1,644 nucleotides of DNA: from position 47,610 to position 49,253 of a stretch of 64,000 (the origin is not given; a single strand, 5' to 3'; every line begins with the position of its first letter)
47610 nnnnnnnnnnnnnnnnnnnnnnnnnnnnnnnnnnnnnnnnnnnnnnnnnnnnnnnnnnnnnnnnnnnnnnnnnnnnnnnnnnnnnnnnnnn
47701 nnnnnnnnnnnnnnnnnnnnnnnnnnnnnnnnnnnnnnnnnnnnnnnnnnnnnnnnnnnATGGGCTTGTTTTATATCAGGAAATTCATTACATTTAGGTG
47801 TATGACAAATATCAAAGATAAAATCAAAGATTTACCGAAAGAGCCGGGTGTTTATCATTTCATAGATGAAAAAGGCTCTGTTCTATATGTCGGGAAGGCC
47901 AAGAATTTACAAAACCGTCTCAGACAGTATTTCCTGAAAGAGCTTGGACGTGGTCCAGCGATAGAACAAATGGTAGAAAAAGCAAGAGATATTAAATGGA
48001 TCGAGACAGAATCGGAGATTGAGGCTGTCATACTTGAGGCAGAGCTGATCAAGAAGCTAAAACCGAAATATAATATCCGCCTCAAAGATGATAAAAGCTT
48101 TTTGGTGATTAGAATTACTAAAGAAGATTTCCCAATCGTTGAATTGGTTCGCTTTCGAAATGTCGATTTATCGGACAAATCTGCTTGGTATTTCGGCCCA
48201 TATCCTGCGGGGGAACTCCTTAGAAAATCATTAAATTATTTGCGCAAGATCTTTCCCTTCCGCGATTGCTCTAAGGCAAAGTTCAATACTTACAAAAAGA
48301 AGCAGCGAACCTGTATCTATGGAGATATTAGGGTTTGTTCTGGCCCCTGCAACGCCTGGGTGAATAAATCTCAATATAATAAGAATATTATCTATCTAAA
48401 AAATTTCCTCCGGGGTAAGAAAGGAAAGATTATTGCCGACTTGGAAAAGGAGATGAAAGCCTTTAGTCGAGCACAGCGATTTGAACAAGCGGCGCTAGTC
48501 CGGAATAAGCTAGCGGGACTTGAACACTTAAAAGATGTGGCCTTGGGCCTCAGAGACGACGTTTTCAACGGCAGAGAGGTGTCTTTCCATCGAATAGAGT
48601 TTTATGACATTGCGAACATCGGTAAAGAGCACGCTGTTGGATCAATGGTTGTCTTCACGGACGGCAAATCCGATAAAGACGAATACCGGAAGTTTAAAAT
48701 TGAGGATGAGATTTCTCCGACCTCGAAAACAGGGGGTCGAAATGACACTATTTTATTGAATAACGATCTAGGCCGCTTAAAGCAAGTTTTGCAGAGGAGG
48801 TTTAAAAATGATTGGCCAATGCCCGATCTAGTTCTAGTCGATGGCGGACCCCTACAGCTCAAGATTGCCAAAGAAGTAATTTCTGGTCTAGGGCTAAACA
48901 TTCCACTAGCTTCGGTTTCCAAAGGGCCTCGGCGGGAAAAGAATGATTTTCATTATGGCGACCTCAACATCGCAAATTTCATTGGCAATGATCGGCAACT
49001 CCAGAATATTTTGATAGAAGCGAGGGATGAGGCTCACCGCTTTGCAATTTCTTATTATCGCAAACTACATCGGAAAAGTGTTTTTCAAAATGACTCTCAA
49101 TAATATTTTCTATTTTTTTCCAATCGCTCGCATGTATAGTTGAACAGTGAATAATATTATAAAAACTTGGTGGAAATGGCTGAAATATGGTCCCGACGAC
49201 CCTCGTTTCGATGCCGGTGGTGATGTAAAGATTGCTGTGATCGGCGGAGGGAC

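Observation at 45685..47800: GC-rich divergent pair of unknown genes inserted between proS and uvrC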

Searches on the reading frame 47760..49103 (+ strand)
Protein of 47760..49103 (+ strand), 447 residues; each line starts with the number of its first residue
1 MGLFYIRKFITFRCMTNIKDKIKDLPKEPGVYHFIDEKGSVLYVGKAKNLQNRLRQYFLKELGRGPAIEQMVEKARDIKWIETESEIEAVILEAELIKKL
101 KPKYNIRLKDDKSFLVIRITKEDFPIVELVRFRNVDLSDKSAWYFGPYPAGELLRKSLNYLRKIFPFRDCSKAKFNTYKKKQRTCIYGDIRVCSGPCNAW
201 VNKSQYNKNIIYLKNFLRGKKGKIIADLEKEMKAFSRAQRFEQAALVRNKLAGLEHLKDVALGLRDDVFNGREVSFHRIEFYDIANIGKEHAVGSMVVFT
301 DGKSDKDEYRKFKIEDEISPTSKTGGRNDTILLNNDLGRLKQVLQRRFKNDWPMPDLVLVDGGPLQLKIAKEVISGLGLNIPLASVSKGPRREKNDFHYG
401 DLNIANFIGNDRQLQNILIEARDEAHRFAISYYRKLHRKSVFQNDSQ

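Call 4: search_protein_families(library=pfam, proteins=[window:47760-49103:+], max_evalue=1)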
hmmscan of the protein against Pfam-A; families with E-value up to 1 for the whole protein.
window:47760-49103:+ (447 aa): 5 families
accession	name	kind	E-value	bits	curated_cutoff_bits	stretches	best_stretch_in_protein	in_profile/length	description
PF08459.17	UvrC_RNaseH_dom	-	5.6e-35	121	22.3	1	276-430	10-159/159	UvrC RNAse H endonuclease domain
PF01541.30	GIY-YIG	-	1.6e-11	44.7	22.6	1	29-105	2-78/78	GIY-YIG catalytic domain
PF02151.25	UVR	-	3.9e-08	33.2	21.5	1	223-255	2-34/36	UvrB/uvrC motif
PF20815.3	GIY_YIG_2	-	0.00028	21.3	22.4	1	19-59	10-53/153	GIY-YIG catalytic domain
PF24348.1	DUF7508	-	0.0003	21.3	26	1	20-89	13-69/79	Domain of unknown function (DUF7508)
